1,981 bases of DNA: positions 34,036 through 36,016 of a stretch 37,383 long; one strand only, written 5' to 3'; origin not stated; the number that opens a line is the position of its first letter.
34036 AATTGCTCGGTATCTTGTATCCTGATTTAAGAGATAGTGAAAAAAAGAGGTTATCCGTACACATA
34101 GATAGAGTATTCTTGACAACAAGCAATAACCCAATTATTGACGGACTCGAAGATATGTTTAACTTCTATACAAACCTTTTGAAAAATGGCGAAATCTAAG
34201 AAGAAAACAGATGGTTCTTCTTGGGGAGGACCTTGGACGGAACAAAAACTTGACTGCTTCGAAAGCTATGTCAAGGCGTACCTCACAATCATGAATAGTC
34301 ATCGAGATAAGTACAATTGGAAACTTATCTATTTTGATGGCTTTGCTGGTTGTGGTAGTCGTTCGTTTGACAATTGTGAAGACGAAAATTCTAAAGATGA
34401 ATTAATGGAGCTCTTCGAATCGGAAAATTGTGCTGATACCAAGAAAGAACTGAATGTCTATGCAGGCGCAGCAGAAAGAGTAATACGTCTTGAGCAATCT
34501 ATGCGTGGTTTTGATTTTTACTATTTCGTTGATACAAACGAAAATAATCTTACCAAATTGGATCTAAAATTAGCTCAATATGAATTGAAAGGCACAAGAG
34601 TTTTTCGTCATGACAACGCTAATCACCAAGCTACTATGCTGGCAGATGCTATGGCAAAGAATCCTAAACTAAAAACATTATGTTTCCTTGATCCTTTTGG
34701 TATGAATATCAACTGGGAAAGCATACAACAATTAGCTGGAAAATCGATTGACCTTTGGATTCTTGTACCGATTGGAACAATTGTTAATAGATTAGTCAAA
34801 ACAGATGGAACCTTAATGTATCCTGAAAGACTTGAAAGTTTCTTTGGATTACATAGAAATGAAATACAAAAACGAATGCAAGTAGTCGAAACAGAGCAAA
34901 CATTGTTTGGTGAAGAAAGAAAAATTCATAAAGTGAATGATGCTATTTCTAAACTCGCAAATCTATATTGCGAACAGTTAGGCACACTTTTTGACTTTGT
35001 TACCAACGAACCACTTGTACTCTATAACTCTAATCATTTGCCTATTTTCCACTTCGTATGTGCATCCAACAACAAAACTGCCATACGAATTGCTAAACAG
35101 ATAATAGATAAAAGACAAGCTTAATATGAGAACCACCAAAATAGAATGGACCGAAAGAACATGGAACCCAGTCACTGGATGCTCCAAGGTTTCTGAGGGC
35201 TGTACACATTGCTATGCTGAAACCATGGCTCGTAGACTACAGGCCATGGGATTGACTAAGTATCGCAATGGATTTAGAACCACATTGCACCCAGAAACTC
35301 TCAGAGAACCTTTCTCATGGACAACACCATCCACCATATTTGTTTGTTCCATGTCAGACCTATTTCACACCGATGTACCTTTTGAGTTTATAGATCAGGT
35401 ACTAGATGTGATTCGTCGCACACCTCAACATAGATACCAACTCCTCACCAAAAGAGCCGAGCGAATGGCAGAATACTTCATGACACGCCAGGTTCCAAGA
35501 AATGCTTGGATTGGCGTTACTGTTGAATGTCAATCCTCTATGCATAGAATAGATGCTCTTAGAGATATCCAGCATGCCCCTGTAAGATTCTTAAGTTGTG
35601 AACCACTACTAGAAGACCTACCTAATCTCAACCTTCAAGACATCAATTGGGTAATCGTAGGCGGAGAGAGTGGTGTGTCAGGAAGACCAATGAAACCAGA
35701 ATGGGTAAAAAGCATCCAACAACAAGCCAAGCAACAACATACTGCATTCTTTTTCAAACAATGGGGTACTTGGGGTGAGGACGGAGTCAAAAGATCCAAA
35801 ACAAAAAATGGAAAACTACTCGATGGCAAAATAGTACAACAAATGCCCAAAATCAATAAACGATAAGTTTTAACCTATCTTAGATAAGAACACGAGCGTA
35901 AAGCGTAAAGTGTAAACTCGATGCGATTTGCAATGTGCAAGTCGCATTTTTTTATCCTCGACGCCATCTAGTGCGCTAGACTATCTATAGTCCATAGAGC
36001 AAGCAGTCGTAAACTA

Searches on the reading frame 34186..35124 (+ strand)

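Call 75: search_protein_families(library=ncbifam, proteins=[window:34186-35124:+], max_evalue=0.001)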
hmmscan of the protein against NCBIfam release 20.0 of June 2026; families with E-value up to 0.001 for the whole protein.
window:34186-35124:+ (312 aa): 1 family
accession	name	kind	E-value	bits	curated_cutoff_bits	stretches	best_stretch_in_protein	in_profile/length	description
TIGR04474.1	tcm_partner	subfamily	1.7e-33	116.7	53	1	16-309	1-261/263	three-Cys-motif partner protein TcmP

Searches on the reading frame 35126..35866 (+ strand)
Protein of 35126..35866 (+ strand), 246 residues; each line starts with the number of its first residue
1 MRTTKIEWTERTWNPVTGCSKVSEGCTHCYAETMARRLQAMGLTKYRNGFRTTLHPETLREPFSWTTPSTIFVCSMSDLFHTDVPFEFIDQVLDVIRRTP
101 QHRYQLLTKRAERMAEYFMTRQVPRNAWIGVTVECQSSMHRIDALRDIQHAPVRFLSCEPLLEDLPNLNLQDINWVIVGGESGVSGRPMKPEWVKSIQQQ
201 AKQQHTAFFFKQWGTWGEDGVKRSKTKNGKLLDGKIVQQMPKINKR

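Call 75: search_protein_families(library=ncbifam, proteins=[window:35126-35866:+], max_evalue=0.001)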
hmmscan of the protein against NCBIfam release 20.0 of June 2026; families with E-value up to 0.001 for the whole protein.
window:35126-35866:+ (246 aa): 1 family
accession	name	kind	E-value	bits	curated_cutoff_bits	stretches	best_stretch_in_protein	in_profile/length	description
TIGR04471.1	rSAM_mob_pairA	equivalog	4.7e-27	94.9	355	1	14-212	11-196/220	radical SAM mobile pair protein A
